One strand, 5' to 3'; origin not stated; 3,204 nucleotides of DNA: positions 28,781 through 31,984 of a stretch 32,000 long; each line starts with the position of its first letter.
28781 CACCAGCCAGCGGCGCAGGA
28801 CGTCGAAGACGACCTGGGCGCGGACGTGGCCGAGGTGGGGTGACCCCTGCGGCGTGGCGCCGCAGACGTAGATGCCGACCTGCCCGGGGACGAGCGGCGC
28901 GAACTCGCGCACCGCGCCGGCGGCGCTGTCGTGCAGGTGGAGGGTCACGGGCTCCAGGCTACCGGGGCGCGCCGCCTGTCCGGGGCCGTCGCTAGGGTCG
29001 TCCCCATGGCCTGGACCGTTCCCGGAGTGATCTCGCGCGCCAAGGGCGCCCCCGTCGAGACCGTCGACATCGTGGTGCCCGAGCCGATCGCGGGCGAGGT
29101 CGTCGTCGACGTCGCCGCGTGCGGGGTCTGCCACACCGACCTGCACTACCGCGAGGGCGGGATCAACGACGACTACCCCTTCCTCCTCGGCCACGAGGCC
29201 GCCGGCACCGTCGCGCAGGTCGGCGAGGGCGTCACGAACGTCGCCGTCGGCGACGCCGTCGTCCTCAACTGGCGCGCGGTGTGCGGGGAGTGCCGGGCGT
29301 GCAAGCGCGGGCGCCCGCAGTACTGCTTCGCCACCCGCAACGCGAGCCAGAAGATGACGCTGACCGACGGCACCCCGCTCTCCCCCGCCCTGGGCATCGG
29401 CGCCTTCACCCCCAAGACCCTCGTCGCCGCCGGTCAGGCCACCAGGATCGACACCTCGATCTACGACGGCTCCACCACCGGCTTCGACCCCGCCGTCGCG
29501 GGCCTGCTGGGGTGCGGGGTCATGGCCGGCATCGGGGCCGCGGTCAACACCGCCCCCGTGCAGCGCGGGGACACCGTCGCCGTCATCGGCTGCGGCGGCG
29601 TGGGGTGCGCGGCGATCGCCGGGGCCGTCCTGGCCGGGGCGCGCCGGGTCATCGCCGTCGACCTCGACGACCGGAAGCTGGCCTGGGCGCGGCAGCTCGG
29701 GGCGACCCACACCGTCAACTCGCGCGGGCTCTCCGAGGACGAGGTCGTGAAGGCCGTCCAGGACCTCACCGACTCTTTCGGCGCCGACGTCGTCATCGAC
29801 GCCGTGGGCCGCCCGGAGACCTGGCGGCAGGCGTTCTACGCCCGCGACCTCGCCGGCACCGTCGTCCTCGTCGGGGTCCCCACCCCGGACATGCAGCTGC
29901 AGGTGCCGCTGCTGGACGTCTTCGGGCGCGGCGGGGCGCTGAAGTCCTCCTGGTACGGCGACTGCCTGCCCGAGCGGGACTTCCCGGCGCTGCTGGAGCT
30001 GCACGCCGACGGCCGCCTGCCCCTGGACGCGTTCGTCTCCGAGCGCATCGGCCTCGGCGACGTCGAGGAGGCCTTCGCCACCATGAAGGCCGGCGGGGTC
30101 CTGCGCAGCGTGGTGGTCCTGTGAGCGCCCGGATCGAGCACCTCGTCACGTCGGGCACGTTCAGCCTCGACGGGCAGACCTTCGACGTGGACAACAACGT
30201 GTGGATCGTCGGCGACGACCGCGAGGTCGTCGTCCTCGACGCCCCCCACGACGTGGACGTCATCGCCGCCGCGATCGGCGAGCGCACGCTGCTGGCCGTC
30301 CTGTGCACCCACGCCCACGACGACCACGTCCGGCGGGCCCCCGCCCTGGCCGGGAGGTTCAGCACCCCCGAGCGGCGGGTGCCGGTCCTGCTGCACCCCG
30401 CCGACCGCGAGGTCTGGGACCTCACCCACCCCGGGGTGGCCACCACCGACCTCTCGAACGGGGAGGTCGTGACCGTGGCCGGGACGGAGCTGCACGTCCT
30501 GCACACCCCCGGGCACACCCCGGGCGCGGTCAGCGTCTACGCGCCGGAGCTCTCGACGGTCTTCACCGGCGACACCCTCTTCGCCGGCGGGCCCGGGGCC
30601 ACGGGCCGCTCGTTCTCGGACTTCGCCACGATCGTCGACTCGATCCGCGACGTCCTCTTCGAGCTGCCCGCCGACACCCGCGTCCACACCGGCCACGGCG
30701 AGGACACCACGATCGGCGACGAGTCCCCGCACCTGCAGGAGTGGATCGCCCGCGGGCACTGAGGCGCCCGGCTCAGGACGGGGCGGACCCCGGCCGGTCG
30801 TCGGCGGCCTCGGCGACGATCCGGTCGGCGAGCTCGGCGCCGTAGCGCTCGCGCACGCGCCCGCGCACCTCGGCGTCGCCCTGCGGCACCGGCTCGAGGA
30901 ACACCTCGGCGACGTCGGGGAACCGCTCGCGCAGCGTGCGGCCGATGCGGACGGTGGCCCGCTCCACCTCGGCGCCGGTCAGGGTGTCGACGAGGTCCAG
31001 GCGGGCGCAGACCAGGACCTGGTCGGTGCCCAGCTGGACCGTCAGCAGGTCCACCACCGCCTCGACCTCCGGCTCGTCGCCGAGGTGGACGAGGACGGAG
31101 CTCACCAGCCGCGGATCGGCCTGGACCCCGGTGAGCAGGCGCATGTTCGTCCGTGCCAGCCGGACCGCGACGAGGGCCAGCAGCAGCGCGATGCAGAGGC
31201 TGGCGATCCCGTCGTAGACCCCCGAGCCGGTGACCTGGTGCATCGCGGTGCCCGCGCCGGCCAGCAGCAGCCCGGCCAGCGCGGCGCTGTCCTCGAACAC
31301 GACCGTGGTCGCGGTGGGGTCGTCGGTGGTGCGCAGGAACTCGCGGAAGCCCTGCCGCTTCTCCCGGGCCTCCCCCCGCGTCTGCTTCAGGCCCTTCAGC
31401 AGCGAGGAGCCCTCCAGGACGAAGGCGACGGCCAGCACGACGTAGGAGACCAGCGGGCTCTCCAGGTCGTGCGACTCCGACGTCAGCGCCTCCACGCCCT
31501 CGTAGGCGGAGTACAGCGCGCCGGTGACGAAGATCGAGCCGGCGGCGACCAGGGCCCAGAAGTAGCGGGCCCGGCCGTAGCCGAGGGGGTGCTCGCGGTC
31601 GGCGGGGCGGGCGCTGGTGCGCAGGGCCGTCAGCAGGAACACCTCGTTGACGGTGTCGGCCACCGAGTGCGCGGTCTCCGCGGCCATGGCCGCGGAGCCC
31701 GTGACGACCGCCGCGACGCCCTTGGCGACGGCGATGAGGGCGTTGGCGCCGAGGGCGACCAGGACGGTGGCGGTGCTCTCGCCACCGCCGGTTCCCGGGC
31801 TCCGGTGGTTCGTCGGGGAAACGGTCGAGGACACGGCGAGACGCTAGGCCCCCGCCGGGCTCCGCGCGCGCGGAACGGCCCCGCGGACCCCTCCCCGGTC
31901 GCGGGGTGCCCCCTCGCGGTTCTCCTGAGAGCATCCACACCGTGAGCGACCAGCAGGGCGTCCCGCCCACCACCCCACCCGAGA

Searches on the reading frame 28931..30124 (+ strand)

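Call 83: search_protein_families(library=pfam, proteins=[window:28931-30124:+], max_evalue=0.001)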
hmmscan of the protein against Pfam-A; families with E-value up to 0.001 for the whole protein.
window:28931-30124:+ (397 aa): 4 families
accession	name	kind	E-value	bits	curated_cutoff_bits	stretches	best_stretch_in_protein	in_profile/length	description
PF00107.32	ADH_zinc_N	-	3.1e-30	105.2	31.8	1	223-357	1-126/129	Zinc-binding dehydrogenase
PF08240.17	ADH_N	-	1.1e-25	90.4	23.5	1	54-173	2-102/104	Alcohol dehydrogenase GroES-like domain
PF13602.12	ADH_zinc_N_2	-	5.2e-07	31.1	27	1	256-390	1-128/134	Zinc-binding dehydrogenase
PF16912.11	Glu_dehyd_C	-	1e-06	28.9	34.9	1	212-323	30-137/211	Glucose dehydrogenase C-terminus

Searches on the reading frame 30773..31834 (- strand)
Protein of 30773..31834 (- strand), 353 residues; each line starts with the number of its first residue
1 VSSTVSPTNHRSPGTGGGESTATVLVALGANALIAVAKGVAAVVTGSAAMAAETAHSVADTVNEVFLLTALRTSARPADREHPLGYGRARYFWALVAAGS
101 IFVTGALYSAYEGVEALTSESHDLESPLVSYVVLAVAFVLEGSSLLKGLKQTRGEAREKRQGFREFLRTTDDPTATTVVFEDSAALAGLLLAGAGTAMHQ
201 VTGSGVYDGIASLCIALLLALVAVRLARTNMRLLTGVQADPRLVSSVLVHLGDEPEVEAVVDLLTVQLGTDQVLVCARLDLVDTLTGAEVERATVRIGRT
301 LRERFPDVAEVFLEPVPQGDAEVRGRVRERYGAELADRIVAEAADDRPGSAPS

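Call 83: search_protein_families(library=pfam, proteins=[window:30773-31834:-], max_evalue=0.001)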
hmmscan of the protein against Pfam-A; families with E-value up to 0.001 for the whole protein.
window:30773-31834:- (353 aa): 1 family
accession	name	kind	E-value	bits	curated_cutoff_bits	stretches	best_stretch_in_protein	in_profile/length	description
PF01545.26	Cation_efflux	-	5.6e-37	127.9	26.6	1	25-234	2-197/198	Cation efflux family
